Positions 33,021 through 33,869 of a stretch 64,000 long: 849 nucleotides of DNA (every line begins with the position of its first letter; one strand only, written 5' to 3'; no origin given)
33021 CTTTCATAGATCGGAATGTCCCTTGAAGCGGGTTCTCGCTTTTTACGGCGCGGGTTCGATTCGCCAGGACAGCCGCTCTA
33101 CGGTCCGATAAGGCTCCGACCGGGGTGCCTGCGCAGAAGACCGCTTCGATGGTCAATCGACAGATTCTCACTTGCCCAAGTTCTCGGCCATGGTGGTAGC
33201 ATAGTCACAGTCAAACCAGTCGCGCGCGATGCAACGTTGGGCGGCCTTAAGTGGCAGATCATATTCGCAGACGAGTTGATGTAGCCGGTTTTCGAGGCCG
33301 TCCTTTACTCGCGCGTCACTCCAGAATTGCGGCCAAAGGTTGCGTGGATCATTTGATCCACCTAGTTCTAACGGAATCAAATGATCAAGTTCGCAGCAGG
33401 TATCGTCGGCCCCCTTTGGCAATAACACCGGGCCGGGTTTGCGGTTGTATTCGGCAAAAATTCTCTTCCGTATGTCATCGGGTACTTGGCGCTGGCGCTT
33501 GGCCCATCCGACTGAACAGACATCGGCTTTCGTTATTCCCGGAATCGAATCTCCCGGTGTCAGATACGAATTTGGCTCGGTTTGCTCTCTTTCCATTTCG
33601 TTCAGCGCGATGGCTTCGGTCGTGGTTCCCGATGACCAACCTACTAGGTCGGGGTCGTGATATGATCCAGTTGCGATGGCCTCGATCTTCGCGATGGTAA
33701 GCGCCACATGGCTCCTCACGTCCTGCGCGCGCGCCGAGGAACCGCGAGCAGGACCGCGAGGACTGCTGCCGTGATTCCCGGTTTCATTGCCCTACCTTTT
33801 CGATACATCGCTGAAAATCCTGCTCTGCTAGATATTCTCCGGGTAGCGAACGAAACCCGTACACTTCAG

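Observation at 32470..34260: Duplicated two-gene cassette: small secreted protein translationally coupled (ATGA) to a signal-peptide protein with swappable body (HNH nuclease versus Cys-rich unknown)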

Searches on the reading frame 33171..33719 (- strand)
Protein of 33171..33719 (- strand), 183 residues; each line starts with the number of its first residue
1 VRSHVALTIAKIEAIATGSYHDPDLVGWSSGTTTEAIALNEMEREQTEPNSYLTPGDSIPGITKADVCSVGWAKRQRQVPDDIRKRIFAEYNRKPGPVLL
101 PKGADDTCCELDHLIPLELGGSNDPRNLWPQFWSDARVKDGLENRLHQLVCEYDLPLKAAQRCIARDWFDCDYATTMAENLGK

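Call 6: search_protein_families(library=pfam, max_evalue=1, proteins=[window:33171-33719:-])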
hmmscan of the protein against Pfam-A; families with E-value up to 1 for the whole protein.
seq(183 aa): 2 families
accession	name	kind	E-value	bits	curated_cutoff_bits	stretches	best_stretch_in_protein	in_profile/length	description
PF01844.29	HNH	-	0.013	16.1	21.4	1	105-128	10-33/47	HNH endonuclease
PF14279.12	HNH_5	-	0.015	15.6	27.5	1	104-128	8-32/56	HNH endonuclease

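Call 13: find_homologous_proteins(query=window:33171-33719:-, max_evalue=0.001)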
Query seq(183 aa) (183 aa): 316 proteins with E <= 0.001 among 363 candidates; the best 120 are listed.
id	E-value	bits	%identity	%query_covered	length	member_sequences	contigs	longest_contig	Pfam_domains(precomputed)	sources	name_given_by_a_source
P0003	2.1e-120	418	99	98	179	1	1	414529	-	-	-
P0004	6.6e-34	135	53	66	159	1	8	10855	-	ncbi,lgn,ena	-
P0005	1.7e-31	128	52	66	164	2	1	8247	-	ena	-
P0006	2.7e-30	124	53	67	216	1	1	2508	-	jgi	jgi:hypothetical protein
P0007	2.8e-30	124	48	73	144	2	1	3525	-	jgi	-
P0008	4.0e-30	123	53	67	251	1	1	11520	-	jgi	jgi:hypothetical protein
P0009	5.4e-30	123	44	92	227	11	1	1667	-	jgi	jgi:hypothetical protein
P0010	9.2e-28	115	49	66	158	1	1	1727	-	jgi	jgi:hypothetical protein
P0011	3.0e-27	114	45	78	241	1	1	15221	-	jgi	jgi:hypothetical protein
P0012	3.6e-27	113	52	66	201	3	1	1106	-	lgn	-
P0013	4.4e-27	113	49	66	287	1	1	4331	-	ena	-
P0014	2.9e-26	110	48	68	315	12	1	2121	-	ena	-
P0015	4.6e-26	110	50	66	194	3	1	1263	-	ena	-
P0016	1.1e-25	109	48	71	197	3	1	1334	-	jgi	jgi:hypothetical protein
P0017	1.7e-25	108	44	74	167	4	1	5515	-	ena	-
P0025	2.6e-24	104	46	67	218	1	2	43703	-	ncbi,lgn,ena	-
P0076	1.5e-17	82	44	68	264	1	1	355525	-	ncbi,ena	-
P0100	3.0e-16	78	42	67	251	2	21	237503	-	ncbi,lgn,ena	-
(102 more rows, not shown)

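Call 19: find_encoding_contigs(protein=P0004, flank=4000, max_places=4)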
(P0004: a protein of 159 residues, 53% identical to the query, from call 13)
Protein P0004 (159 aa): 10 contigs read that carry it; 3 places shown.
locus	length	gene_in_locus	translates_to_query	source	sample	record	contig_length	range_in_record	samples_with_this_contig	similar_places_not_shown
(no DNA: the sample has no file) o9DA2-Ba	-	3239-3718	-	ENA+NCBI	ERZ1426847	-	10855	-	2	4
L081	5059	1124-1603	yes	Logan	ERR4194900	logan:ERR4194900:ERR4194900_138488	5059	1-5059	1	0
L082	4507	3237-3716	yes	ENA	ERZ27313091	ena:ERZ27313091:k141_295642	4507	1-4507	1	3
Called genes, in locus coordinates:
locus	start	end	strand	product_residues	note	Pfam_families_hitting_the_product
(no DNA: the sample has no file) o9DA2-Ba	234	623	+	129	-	PF05239:PRC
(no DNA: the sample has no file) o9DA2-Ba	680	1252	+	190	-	PF01339:CheB_methylest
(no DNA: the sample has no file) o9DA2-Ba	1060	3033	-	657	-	PF12161:HsdM_N, PF02384:N6_Mtase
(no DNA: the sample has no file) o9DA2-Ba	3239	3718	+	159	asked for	-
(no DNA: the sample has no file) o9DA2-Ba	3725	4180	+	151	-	PF01986:DUF123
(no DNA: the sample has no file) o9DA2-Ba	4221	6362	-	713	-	PF23139:OB_YrrC, PF14520:HHH_5, PF14490:HHH_RecD2, PF01443:Viral_helicase1 (faint), PF13245:AAA_19, PF13604:AAA_30, PF18335:SH3_13, PF13538:UvrD_C_2, +2 more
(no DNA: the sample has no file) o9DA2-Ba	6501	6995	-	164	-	PF24828:DUF7713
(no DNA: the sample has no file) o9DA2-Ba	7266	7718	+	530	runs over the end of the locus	PF27207:Y4lR_2nd, PF27203:Y4lR_C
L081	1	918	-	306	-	?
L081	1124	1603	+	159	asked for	-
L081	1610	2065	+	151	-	PF01986:DUF123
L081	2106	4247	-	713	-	PF23139:OB_YrrC, PF14520:HHH_5, PF14490:HHH_RecD2, PF01443:Viral_helicase1 (faint), PF13245:AAA_19, PF13604:AAA_30, PF18335:SH3_13, PF13538:UvrD_C_2, +2 more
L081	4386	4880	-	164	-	PF24828:DUF7713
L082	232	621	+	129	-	PF05239:PRC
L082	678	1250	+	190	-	PF01339:CheB_methylest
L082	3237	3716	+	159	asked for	-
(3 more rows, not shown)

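Call 20: find_encoding_contigs(protein=P0025, flank=4000, max_places=3)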
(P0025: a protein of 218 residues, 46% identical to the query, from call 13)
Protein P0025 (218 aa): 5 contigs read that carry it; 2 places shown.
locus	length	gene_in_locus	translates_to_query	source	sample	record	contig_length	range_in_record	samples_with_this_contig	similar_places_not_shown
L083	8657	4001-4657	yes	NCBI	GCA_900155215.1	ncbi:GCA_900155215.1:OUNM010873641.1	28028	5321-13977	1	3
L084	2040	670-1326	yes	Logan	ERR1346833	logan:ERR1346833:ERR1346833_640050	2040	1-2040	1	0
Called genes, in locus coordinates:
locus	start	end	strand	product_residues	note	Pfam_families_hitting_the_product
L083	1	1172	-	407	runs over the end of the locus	PF02417:Chromate_transp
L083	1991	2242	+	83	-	-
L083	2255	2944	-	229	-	PF14337:Abi_alpha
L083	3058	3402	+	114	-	PF10711:DUF2513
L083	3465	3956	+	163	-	PF13428:TPR_14 (faint)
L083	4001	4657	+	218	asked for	-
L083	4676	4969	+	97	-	-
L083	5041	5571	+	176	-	-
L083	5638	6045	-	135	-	-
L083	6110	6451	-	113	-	-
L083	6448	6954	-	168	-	-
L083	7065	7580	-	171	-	-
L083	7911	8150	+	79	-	-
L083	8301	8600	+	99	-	-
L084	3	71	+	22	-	?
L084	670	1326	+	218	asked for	-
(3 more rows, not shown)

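Call 31: search_protein_families(library=ncbifam, max_evalue=1, proteins=[window:33171-33719:-])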
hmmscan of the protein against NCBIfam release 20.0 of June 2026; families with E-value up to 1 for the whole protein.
window:33171-33719:- (183 aa): 1 family
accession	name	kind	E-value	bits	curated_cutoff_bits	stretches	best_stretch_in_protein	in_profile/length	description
NF005553.0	PRK07217.1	subfamily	0.14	11.5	353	1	139-167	24-52/311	replication factor A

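Call 33: search_solved_structures(query=A5, max_evalue=1, show_alignments=2)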
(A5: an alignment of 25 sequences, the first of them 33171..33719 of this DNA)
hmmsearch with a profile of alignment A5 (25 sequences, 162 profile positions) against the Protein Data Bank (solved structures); distinct sequences matched with E-value up to 1: 3.
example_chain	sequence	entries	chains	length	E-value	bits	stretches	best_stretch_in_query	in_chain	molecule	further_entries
9sjn_A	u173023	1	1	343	0.18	14.5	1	59-94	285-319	Cas8f fusion with HNH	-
8ydb_J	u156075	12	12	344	0.19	14.5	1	59-94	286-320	Cas8f fusion with HNH | HNH endonuclease | a protein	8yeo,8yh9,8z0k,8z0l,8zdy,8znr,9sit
8w1p_G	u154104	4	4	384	0.22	14.3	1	59-94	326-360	Cas8 | Cas8f fusion with HNH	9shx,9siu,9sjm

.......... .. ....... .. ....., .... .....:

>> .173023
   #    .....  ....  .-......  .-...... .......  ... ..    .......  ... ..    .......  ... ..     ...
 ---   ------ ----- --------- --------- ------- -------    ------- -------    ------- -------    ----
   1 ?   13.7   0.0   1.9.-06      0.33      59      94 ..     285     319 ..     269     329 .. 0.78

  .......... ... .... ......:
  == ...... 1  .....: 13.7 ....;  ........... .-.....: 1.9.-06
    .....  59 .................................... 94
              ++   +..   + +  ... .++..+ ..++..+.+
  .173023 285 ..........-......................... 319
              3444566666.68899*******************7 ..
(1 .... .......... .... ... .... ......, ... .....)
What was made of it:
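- On HNH / beta-beta-alpha-metal nuclease superfamily: The motif also aligns to Cas8-HNH (call 33).
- Closest known: Periplasmic/extracellular disulfide-dependent beta-beta-alpha-metal nucleases. Different: The PDB profile search gave only weak HNH-motif hits to Cas8-HNH (call 33).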

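Call 42: find_encoding_contigs(protein=P0003, flank=10000, max_places=3)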
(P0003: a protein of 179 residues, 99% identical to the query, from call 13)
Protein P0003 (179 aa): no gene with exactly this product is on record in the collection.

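Call 51: find_related_loci(query=A5, collection=genome_contigs, flank=3000)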
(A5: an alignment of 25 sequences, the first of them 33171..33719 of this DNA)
Query A5 (183 aa) in genome_contigs; peptide patterns used: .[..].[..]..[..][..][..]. (x = any residue, [..] = any of these).
273 stretches matched a pattern; 265 encode a relative of the query (tblastn E <= 1e-3); the best 80 are kept; 80 distinct loci.
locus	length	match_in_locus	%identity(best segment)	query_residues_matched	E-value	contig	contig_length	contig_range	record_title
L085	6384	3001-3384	52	44-169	8e-38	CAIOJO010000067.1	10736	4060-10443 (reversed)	MAG: uncultured Telmatospirillum sp. isolate AlinenLipids_bin-4733 genome assembly, contig: bin-4733:067/568, whole geno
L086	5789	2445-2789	49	49-169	1e-31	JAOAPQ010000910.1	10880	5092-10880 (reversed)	MAG: Bryobacterales bacterium isolate RYN_18 scaffold_1126115, whole genome shotgun sequence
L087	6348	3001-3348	47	49-171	3e-31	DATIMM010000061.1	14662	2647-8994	MAG TPA_asm: Bryobacteraceae bacterium isolate SMAG_U15770 k141_4949421, whole genome shotgun sequence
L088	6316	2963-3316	47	45-169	4e-31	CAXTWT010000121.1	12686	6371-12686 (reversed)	MAG TPA_asm: uncultured Bryobacteraceae bacterium isolate public_SRR14722086_metawrap_bin.8 genome assembly, contig: pub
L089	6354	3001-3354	48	45-169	4e-31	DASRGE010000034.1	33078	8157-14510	MAG TPA_asm: Bryobacteraceae bacterium isolate SMAG_U10050 k141_1392625, whole genome shotgun sequence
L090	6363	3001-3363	47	49-171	1e-29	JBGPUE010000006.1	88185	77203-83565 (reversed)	MAG: Candidatus Binataceae bacterium isolate OBJ1_062018_110_50 k141_261326_length_88185_cov_15.1243, whole genome shotg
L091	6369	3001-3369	46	49-173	5e-29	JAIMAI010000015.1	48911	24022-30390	MAG: Acidothermus sp. isolate HOT.MAX.052 Contig15, whole genome shotgun sequence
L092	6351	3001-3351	45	49-169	5e-28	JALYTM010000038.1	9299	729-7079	MAG: Candidatus Dormiibacterota bacterium isolate LIV bin30 SD1462_NODE_1677_length_9299_cov_0.871348, whole genome shot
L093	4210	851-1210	42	49-169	3e-27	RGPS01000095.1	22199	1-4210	MAG: Terriglobia bacterium isolate WB8_3_068 contig_100_94, whole genome shotgun sequence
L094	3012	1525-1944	41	29-171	3e-27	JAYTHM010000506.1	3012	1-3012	MAG: Frankiales bacterium isolate GFS_2522 GFS_2522_505, whole genome shotgun sequence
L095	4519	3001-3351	43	49-169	7e-27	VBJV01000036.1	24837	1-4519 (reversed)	MAG: Chloroflexi bacterium isolate CF_165 14_1009_16_40cm_scaffold_33579, whole genome shotgun sequence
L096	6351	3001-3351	48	49-169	5e-27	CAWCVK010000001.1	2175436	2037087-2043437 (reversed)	MAG: Candidatus Dormibacteraeota bacterium isolate MFD00964.bin.2.146 genome assembly, contig: contig_13351, whole genom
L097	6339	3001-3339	43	49-169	6e-27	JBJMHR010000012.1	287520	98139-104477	MAG: Actinomycetes bacterium isolate H1_18_all_fractions_metab_conc_10_67_14 k255_2993590, whole genome shotgun sequence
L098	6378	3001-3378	42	49-180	9e-27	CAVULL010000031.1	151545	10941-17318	MAG: uncultured Verrucomicrobiae bacterium isolate MFD06435.bin.2.21 genome assembly, contig: contig_40579, whole genome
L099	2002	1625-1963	44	49-169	1e-26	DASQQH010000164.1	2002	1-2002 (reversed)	MAG TPA_asm: Acidimicrobiales bacterium isolate SMAG_U10851 k141_117563, whole genome shotgun sequence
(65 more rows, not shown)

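Call 55: search_protein_families(library=pfam, max_evalue=0.01, proteins=[P0076, P0100, P0004, P0025])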
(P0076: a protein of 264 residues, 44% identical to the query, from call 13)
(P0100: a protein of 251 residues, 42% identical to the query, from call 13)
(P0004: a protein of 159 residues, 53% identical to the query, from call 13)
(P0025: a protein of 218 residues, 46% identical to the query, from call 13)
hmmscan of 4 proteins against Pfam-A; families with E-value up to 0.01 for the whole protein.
P0076 (264 aa): 0 families

P0100 (251 aa): 0 families

P0004 (159 aa): 1 family
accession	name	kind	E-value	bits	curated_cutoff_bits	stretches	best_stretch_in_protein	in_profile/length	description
PF17648.7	Luciferase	-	0.0088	16.6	23.7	0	28-60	14-40/63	Luciferase domain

P0025 (218 aa): 1 family
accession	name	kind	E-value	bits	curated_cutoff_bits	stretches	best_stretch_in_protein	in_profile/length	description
PF01844.29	HNH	-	0.0088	16.6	21.4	0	74-94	13-33/47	HNH endonuclease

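Call 71: predict_structure(alignment_id=A5)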
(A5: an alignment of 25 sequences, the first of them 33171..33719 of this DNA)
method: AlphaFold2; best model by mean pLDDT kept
length: 183 residues; sequences in the alignment: 25
mean_pLDDT: 80.9   pTM: 0.71
mean pLDDT of the five models: 80.9, 80.4, 79.8, 79.8, 79.7
residues with pLDDT >= 90: 96; 70-90: 32; 50-70: 43; < 50: 12
segments of 3 or more residues with pLDDT < 50: 1-3, 24-29
pLDDT, mean of each block of 10 residues (from residue 1): 51 55 49 65 78 97 98 96 95 74 65 97 97 90 95 96 92 71 61
secondary structure, 60 per line:
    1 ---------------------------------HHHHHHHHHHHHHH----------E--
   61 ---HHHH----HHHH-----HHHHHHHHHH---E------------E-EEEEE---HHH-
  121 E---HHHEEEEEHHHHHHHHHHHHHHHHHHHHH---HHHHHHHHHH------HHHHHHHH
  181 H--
elements in order: H34-47 H64-67 H72-75 H81-90 E109-113 E128-132 H133-153 H157-166 H173-181

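Call 73: fold_search(model_id=the predicted structure, library=pdb)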
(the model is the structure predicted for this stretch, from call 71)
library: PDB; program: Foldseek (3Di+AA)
matches with E <= 10: 75; with E <= 0.001: 0
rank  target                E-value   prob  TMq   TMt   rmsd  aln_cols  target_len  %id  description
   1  9sjd_A                1.8e-01  0.44  0.29  0.17  14.6       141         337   15  Type I-F_HNH variant Cascade bound to dsDNA, HNH domain in outwards position (released 2026-02-18)
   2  4h9d_B                3.1e-01  0.44  0.26  0.47   8.7        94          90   18  Crystal Structure of Mn-dependent Gme HNH nicking endonuclease from Geobacter metallireducens GS-15, Northeast Structu (released 2012-10-10)
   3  9siu_A                3.5e-01  0.38  0.28  0.16  14.9       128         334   16  Type I-F_HNH variant Cascade bound to dsDNA, HNH domain in outwards position (released 2026-02-18)
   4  9sjn_A                4.5e-01  0.38  0.31  0.18  14.5       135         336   15  Type I-F_HNH variant Cascade target-free RNP, HNH domain in outwards position (released 2026-02-18)
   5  4h9d_C                6.9e-01  0.25  0.21  0.40   6.1        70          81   20  Crystal Structure of Mn-dependent Gme HNH nicking endonuclease from Geobacter metallireducens GS-15, Northeast Structu (released 2012-10-10)
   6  4h9d_A                7.3e-01  0.23  0.25  0.44   8.9       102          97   18  Crystal Structure of Mn-dependent Gme HNH nicking endonuclease from Geobacter metallireducens GS-15, Northeast Structu (released 2012-10-10)
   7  6ghc_A                7.7e-01  0.20  0.27  0.18  17.0       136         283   15  Modification dependent EcoKMcrA restriction endonuclease (released 2018-08-08)
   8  9t38_A                9.3e-01  0.35  0.23  0.34   3.8        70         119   26  Rhs2-CT endonuclease toxin in complex with cognate immunity protein RhsI2 and EF-Tu (released 2025-12-24)
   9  8ydb_J                9.3e-01  0.18  0.26  0.15   9.9       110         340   16  Type I-FHNH Cascade-dsDNA intermediate complex (released 2024-07-31)
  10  9t38_D                9.9e-01  0.35  0.23  0.33   3.8        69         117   26  Rhs2-CT endonuclease toxin in complex with cognate immunity protein RhsI2 and EF-Tu (released 2025-12-24)
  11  6ghc_B                1.1e+00  0.18  0.28  0.19  18.9       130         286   17  Modification dependent EcoKMcrA restriction endonuclease (released 2018-08-08)
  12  8cm0_AAA              1.1e+00  0.16  0.21  0.30   6.0        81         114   21  Rhs2-CT endonuclease toxin in complex with cognate immunity protein RhsI2 (released 2024-08-28)
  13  8z0l_F                1.3e+00  0.15  0.25  0.15  10.3       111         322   16  Cryo-EM structure of Cas8-HNH system at partial R-loop state (released 2024-10-02)
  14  9lgi_A                1.3e+00  0.06  0.22  0.07  19.5       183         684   13  Cryo-EM structure of a type II-D CRISPR-Cas9 in complex with single-guided RNA and double-stranded DNA (released 2025-08-20)
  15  8znr_F                1.5e+00  0.14  0.27  0.17  16.2       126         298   16  Cryo-EM structure of Cas8-HNH system at ssDNA-bound state (released 2024-10-02)
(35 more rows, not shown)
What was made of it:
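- On HNH / beta-beta-alpha-metal nuclease superfamily: Foldseek ranks 1-13 are all HNH nucleases, but with E = 0.18-1.3 and TM below 0.5 (calls 71, 73).
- The top Foldseek hits are all HNH nucleases (call 73). One weak fold neighbour is the Rhs2-CT endonuclease toxin (call 73).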

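Call 75: search_protein_families(library=padloc, max_evalue=1, proteins=[window:33171-33719:-])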
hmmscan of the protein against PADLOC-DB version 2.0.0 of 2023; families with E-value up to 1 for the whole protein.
window:33171-33719:- (183 aa): 0 families

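Call 77: search_protein_families(library=phrogs, max_evalue=0.1, proteins=[window:33171-33719:-])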
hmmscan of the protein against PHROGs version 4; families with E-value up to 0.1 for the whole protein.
window:33171-33719:- (183 aa): 4 families
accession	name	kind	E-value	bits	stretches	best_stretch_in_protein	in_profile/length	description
phrog_7275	-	unknown function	0.0094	17.2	1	109-130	7-28/67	-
phrog_14314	-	DNA, RNA and nucleotide metabolism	0.013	16.8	1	106-128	28-50/252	HNH endonuclease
phrog_589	-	DNA, RNA and nucleotide metabolism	0.013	16.2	1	108-130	106-129/179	HNH endonuclease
phrog_333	-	DNA, RNA and nucleotide metabolism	0.019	16.1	1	70-129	6-68/138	HNH endonuclease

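Call 78: find_encoding_contigs(protein=P0008, flank=3000, max_places=2)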
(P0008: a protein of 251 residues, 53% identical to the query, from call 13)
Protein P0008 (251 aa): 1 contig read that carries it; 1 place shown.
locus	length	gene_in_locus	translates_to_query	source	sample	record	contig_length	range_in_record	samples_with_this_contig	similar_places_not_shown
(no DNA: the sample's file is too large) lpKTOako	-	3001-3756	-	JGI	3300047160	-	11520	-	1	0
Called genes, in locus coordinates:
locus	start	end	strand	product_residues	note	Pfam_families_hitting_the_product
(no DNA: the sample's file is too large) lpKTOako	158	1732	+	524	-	-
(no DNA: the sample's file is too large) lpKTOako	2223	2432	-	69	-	-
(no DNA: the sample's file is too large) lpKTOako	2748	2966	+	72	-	PF00589:Phage_integrase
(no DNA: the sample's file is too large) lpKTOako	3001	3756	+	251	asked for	-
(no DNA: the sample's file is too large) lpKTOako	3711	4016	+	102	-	?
